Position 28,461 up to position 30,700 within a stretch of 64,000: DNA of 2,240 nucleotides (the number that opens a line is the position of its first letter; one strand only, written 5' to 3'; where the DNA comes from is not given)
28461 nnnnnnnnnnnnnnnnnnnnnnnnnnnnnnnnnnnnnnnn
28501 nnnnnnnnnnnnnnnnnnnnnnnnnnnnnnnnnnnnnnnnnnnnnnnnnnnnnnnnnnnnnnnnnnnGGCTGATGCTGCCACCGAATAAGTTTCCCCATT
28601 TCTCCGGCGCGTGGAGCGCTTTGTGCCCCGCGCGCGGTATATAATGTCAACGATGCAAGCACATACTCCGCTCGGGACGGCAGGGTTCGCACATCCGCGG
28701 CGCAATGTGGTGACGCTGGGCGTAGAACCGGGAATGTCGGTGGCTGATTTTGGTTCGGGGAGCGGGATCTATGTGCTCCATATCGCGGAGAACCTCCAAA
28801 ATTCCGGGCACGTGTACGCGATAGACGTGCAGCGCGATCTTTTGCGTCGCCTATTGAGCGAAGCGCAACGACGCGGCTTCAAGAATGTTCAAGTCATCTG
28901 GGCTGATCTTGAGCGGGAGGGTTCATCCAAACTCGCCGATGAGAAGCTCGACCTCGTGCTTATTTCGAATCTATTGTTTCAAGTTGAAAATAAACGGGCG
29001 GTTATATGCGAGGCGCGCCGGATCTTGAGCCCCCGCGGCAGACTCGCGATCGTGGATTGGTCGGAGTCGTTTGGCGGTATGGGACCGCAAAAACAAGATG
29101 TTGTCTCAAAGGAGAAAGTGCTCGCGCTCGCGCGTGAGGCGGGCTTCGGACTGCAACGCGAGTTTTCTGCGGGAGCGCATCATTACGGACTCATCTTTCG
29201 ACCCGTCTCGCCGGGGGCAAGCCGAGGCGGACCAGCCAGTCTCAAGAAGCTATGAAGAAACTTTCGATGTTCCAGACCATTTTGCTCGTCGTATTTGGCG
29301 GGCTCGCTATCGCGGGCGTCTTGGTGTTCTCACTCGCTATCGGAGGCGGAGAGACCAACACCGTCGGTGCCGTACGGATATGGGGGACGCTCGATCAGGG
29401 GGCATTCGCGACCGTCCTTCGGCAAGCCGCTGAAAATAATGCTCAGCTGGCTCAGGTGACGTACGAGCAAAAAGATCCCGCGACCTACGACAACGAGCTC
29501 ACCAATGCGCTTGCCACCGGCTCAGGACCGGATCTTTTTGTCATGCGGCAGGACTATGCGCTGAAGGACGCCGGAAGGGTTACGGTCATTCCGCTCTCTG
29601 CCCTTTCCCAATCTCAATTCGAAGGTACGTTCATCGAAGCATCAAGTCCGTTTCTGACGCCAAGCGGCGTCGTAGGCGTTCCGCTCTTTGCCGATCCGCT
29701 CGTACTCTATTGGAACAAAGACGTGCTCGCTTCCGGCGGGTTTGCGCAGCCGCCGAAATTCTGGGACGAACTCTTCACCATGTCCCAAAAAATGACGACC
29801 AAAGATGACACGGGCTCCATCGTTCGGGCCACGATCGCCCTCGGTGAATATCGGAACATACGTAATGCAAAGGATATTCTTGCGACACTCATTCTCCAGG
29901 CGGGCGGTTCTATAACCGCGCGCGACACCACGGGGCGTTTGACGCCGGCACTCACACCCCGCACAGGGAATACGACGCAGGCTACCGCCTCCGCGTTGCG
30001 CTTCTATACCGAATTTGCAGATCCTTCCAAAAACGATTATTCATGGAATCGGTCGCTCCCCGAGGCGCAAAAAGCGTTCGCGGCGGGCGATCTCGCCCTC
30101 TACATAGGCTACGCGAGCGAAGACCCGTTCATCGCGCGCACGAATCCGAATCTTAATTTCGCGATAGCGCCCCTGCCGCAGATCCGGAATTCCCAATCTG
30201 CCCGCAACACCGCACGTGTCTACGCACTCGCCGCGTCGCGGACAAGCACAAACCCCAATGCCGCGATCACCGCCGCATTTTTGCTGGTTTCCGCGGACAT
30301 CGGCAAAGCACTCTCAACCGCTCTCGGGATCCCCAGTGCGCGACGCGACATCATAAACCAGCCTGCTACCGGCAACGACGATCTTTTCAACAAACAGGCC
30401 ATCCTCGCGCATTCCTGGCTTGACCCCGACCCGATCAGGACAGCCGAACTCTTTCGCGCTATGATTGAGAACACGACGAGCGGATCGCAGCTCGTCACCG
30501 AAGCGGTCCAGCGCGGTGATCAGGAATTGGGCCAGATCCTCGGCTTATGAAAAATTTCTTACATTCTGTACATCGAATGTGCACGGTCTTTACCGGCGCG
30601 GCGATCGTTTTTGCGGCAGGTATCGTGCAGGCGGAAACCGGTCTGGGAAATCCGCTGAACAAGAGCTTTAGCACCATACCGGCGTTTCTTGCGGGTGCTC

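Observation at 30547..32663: Tandem array of five paralogous small secreted two-TM proteins (VirB2/TrbC-pilin-like topology), plus a sixth copy at 48389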

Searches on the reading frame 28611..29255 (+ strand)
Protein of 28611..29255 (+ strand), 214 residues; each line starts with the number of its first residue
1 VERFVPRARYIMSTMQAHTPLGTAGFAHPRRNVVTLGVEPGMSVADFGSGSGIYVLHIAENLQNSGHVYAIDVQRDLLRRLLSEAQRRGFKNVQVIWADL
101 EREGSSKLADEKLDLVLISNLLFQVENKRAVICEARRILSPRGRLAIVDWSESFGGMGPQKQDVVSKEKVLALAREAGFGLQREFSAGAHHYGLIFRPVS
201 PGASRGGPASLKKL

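Call 7: search_protein_families(library=pfam, max_evalue=0.001, proteins=[window:28611-29255:+])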
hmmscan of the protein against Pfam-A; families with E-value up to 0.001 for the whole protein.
window:28611-29255:+ (214 aa): 10 families
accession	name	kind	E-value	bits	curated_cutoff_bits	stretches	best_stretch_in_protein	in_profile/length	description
PF13847.12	Methyltransf_31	-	6.5e-19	68.5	27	1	40-156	3-114/145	Methyltransferase domain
PF08241.18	Methyltransf_11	-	2.1e-13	51.1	21.2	1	46-147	2-95/95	Methyltransferase domain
PF13649.12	Methyltransf_25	-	8.2e-13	49.3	27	1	44-143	1-97/97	Methyltransferase domain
PF08242.18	Methyltransf_12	-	3.2e-10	41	30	1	46-145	2-98/98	Methyltransferase domain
PF01209.24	Ubie_methyltran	-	2.8e-09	37.1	20.1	1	37-152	44-156/233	ubiE/COQ5 methyltransferase family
PF05175.20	MTS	-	7.1e-07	29.5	23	1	40-149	31-140/170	Methyltransferase small domain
PF13489.12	Methyltransf_23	-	1.4e-06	28.6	27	1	39-159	21-124/164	Methyltransferase domain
PF01269.23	Fibrillarin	-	4.2e-06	26.5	27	1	33-148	64-175/227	Fibrillarin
PF01135.25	PCMT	-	1.7e-05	25.2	20.3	1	36-99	69-132/210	Protein-L-isoaspartate(D-aspartate) O-methyltransferase (PCMT)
PF01189.24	Methyltr_RsmB-F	-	3e-05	24.2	27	1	36-118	4-85/199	16S rRNA methyltransferase RsmB/F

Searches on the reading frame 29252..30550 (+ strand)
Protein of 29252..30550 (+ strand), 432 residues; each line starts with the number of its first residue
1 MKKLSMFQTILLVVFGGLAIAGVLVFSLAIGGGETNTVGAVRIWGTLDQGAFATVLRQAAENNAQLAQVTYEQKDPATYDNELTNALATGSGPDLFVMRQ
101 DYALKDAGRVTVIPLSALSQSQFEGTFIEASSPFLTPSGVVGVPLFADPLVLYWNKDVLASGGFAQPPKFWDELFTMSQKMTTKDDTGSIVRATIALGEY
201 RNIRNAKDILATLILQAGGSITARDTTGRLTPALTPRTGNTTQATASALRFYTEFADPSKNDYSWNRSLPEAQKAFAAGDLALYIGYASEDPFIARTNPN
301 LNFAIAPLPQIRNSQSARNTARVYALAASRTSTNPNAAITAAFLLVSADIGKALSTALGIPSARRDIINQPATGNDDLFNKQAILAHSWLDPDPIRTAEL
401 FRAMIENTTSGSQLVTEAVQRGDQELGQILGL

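Call 7: search_protein_families(library=pfam, max_evalue=0.001, proteins=[window:29252-30550:+])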
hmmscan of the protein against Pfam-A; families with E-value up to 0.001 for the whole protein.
window:29252-30550:+ (432 aa): 2 families
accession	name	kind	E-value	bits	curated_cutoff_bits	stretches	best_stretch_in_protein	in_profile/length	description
PF01547.30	SBP_bac_1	-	3.4e-21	77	26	1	68-339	25-294/307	Bacterial extracellular solute-binding protein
PF13416.11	SBP_bac_8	-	8.6e-17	62.3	27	1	67-371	12-269/279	Bacterial extracellular solute-binding protein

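Call 53: search_protein_families(library=ncbifam, max_evalue=0.1, proteins=[window:29252-30547:+])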
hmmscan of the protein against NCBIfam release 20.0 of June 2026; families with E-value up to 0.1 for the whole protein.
window:29252-30547:+ (432 aa): 3 families
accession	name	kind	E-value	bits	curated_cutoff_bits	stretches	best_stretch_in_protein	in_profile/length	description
NF007011.0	PRK09474.1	equivalog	2.8e-06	26.4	291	1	37-343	29-305/396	maltose/maltodextrin ABC transporter substrate-binding protein MalE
NF053763.1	ABCarbgalBndGanS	equivalog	0.0012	17.7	700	1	69-232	68-216/420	galactooligosaccharide ABC transporter substrate-binding protein GanS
TIGR03850.1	bind_CPR_0540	equivalog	0.0022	16.7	299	1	143-184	154-194/437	carbohydrate ABC transporter substrate-binding protein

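Call 79: search_solved_structures(query=window:29252-30547:+, max_evalue=0.001)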
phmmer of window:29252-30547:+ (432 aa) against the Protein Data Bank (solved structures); distinct sequences matched with E-value up to 0.001: 20.
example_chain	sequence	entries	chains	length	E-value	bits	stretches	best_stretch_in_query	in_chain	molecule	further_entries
4r9f_A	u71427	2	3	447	2e-08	37.1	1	82-313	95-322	MBP1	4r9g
1eu8_A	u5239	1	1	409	3e-07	33.2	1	82-382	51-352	TREHALOSE/MALTOSE BINDING PROTEIN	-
3quf_A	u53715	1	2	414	3.6e-07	33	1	54-190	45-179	Extracellular solute-binding protein, family 1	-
6dtq_A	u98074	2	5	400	4.6e-06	29.3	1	122-184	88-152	maltose-binding protein MalE3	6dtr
1elj_A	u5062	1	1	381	6.2e-06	28.9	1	39-180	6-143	MALTODEXTRIN-BINDING PROTEIN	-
5ysb_A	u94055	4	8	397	2.7e-05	26.8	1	77-183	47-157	Lin1841 protein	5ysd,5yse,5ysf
4qrz_A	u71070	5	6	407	2.7e-05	26.8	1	69-183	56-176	ABC-TYPE SUGAR TRANSPORTER | ABC transporter, substrate binding protein (Sugar)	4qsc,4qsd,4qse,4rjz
5ci5_A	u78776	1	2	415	5e-05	25.9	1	78-431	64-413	Extracellular solute-binding protein family 1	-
3oo7_A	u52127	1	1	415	0.00014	24.5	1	48-183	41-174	ABC transporter binding protein AcbH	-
3ooa_A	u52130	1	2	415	0.00014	24.5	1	48-183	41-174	ABC transporter binding protein AcbH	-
3oo8_A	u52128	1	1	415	0.00014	24.5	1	48-183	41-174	ABC transporter binding protein AcbH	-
3oo9_A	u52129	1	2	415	0.00014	24.5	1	48-183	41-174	ABC transporter binding protein AcbH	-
3oo6_A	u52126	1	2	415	0.00014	24.5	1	48-183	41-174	ABC transporter binding protein AcbH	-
7nbz_A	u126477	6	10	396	0.00015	24.3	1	126-182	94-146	Sulfoquinovosyl binding protein | Sulfoquinovosyl glycerol-binding protein SmoF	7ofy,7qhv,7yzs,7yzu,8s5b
6jaz_A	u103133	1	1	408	0.00038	23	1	140-182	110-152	ABC transporter, periplasmic substrate-binding protein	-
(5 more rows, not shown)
